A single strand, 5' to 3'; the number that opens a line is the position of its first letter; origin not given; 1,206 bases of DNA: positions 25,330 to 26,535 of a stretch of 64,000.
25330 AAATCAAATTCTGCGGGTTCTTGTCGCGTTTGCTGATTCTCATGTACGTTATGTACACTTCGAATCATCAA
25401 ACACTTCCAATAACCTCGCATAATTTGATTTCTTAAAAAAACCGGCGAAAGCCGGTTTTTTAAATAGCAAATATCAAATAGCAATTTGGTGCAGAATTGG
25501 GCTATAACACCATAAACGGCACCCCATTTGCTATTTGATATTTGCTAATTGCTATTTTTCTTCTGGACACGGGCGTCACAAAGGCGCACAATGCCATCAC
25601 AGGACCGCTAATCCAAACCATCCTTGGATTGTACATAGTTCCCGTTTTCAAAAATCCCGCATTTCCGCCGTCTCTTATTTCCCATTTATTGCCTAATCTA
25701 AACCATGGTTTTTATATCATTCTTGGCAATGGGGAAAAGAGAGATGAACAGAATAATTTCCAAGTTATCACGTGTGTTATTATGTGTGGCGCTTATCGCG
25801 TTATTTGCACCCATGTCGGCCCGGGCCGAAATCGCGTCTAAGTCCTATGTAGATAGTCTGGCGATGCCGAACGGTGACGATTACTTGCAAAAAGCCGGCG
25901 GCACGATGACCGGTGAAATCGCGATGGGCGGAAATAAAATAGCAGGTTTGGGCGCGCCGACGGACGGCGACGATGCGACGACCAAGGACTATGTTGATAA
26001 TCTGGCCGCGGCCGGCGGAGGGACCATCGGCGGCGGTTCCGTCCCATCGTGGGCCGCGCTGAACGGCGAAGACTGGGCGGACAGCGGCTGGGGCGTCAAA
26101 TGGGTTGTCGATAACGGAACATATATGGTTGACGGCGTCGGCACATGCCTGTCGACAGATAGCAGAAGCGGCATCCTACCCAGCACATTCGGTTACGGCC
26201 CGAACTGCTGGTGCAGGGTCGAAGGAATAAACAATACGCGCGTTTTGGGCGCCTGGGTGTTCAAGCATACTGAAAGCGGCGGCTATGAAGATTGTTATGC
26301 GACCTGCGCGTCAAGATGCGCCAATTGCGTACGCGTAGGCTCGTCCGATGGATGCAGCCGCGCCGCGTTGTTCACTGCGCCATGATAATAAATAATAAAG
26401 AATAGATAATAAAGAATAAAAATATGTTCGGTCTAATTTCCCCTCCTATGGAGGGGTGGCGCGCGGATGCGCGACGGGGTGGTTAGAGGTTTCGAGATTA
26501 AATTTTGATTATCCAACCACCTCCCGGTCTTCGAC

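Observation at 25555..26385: Third tail-fibre-like secreted gene behind a 165-bp promoter block duplicated at the window end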

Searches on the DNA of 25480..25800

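Call 23: search_rna_families(source=window, start=25480, end=25800, threshold=evalue, max_evalue=10)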
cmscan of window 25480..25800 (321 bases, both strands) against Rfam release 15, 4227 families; matches with E-value up to 10: 3.
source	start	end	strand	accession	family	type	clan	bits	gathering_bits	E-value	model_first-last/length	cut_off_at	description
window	25667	25728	-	RF01605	plasmodium_snoR30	Gene; snRNA; snoRNA; CD-box;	-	20.1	43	1.3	1-74/74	no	small nucleolar RNA snoR30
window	25741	25760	+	RF03884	mir-725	Gene; miRNA;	-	12.9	76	8.7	18-37/56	no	mir-725 microRNA precursor family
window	25657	25759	+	RF00736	mir-320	Gene; miRNA;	-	12.7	55.5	4.5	1-76/76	no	mir-320 microRNA precursor family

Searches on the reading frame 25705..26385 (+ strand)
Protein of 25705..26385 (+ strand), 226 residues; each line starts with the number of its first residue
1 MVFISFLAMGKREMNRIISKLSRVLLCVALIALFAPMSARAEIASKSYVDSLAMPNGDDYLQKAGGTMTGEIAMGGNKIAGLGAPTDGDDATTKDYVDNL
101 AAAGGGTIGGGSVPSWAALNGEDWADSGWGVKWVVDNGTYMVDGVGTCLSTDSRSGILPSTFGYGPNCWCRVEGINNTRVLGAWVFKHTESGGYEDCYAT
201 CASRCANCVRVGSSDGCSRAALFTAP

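Call 13: search_protein_families(library=pfam, proteins=[window:25744-26385:+], max_evalue=1)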
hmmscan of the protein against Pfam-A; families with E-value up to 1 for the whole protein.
window:25744-26385:+ (213 aa): 0 families

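Call 18: find_encoding_contigs(protein=window:25744-26385:+, flank=10000, max_places=10)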
Protein window:25744-26385:+ (213 aa): no gene with exactly this product is on record in the collection.

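Call 37: find_homologous_proteins(query=window:25744-26385:+, max_evalue=0.001)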
Query window:25744-26385:+ (213 aa): 17 proteins with E <= 0.001 among 689 candidates.
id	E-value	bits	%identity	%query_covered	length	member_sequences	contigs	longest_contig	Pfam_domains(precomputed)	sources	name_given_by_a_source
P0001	6.9e-140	482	100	100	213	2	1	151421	-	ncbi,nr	ncbi:MAG: hypothetical protein LBJ73_00690 [Rickettsiales bacterium]|nr:hypothetical protein [Ricket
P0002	1.5e-66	242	55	100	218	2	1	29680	-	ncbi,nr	ncbi:MAG: hypothetical protein LBJ73_03680 [Rickettsiales bacterium]|nr:hypothetical protein [Ricket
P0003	2.7e-58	215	54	100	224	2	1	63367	-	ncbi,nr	ncbi:MAG: hypothetical protein LBJ73_03440 [Rickettsiales bacterium]|nr:hypothetical protein [Ricket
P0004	2.1e-57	212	54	93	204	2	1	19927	-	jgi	jgi:hypothetical protein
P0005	1.5e-54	203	49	99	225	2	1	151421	-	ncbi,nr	ncbi:MAG: hypothetical protein LBJ73_01240 [Rickettsiales bacterium]|nr:hypothetical protein [Ricket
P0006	2.0e-52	196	53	94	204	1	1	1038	-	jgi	jgi:hypothetical protein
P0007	1.2e-49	187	49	100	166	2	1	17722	-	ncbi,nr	ncbi:MAG: hypothetical protein LBJ73_02910 [Rickettsiales bacterium]|nr:hypothetical protein [Ricket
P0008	9.1e-44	168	54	78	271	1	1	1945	-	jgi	jgi:hypothetical protein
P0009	2.0e-38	150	50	72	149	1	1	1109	-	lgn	-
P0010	7.3e-38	148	51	67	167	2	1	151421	-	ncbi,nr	ncbi:MAG: hypothetical protein LBJ73_00870 [Rickettsiales bacterium]|nr:hypothetical protein [Ricket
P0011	9.8e-33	132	40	93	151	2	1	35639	-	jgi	jgi:hypothetical protein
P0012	1.2e-17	82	65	23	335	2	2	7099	PF05662.20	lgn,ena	-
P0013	5.1e-10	57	49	35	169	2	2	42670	-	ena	-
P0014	3.0e-7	48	51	28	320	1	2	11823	PF26696.1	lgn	-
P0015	5.0e-6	44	49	22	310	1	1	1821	-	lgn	-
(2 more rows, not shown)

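Call 38: find_encoding_contigs(protein=P0010, flank=3000, max_places=4)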
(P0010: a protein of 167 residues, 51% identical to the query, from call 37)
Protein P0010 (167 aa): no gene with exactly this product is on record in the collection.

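Call 39: find_encoding_contigs(protein=P0005, flank=3000, max_places=4)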
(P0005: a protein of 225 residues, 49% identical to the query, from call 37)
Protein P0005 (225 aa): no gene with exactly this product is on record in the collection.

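Call 41: find_encoding_contigs(protein=P0004, flank=4000, max_places=6)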
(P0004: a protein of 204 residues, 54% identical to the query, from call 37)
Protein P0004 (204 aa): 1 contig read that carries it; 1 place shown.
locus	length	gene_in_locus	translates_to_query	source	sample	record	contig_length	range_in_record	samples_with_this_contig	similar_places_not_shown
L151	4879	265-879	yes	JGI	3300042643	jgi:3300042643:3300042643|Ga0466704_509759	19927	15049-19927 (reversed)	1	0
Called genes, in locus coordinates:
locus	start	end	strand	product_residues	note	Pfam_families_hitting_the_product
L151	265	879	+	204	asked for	-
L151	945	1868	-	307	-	PF05958:tRNA_U5-meth_tr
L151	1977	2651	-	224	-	PF13505:OMP_b-brl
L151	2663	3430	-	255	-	-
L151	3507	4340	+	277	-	PF17930:LpxI_N, PF06230:LpxI_C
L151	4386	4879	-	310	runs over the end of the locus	-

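Call 43: find_encoding_contigs(protein=P0011, flank=4000, max_places=6)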
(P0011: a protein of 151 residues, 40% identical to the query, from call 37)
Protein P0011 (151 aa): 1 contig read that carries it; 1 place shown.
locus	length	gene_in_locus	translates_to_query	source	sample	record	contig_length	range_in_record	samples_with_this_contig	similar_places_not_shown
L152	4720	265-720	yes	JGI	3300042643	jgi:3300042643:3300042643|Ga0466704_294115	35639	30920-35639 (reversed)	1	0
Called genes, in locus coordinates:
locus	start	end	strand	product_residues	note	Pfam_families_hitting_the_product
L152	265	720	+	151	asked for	-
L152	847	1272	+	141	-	-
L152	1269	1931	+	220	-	PF03099:BPL_LplA_LipB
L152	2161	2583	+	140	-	-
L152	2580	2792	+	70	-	-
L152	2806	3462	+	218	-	PF05396:Phage_T7_Capsid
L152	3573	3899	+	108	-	-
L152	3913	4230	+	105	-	-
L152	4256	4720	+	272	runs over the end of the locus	PF19821:Phage_capsid_2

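Call 45: find_encoding_contigs(protein=P0008, flank=4000, max_places=6)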
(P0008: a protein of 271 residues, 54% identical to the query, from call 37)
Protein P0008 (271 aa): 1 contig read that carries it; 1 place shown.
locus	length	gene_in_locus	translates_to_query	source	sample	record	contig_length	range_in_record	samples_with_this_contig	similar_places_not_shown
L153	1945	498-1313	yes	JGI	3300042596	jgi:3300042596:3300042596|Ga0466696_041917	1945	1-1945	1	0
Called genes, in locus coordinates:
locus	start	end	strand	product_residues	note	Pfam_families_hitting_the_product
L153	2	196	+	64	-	?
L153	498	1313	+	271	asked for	-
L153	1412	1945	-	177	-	?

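Call 47: find_encoding_contigs(protein=window:25705-26385:+, flank=3000, max_places=10)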
Protein window:25705-26385:+ (226 aa): no gene with exactly this product is on record in the collection.

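Call 56: search_protein_families(library=ncbifam, proteins=[window:25744-26385:+], max_evalue=0.01)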
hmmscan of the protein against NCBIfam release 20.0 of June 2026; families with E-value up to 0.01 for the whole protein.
window:25744-26385:+ (213 aa): 0 families

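Call 57: search_protein_families(library=phrogs, proteins=[window:25744-26385:+], max_evalue=0.01)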
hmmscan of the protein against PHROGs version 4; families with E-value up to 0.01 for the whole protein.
window:25744-26385:+ (213 aa): 6 families
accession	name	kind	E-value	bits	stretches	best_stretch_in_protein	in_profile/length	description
phrog_2710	-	tail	0.00036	20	1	55-86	128-159/781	tail fiber protein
phrog_1640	-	tail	0.00043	20.5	1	62-88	138-164/765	tail protein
phrog_26630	-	tail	0.00061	19.5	1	57-92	121-156/506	tail fiber protein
phrog_16122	-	head and packaging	0.00091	19.3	1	46-89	156-200/526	virion structural protein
phrog_2647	-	head and packaging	0.0017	18.5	1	56-90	76-110/336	head decoration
phrog_11393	-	tail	0.0017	18.1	1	57-90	113-146/538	tail fiber protein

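Call 95: predict_structure(alignment_id=A6)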
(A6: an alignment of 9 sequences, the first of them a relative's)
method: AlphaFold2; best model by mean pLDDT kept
length: 213 residues; sequences in the alignment: 9
mean_pLDDT: 46.4   pTM: 0.33
mean pLDDT of the five models: 46.4, 45.4, 44.9, 44.3, 43.1
residues with pLDDT >= 90: 0; 70-90: 17; 50-70: 69; < 50: 127
segments of 3 or more residues with pLDDT < 50: 23-104, 106-125, 138-144, 168-170, 201-213
pLDDT, mean of each block of 10 residues (from residue 1): 83 77 42 31 28 27 26 31 34 32 47 42 50 50 49 59 55 56 56 56 46 34
secondary structure, 60 per line:
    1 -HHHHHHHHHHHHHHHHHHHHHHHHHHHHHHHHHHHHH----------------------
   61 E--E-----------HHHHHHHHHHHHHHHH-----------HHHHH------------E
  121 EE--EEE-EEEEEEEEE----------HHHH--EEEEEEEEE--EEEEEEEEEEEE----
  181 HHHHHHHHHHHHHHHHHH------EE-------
elements in order: H2-38 H76-91 H103-107 E120-122 E125-127 E129-137 H148-151 E154-162 E165-176 H181-198
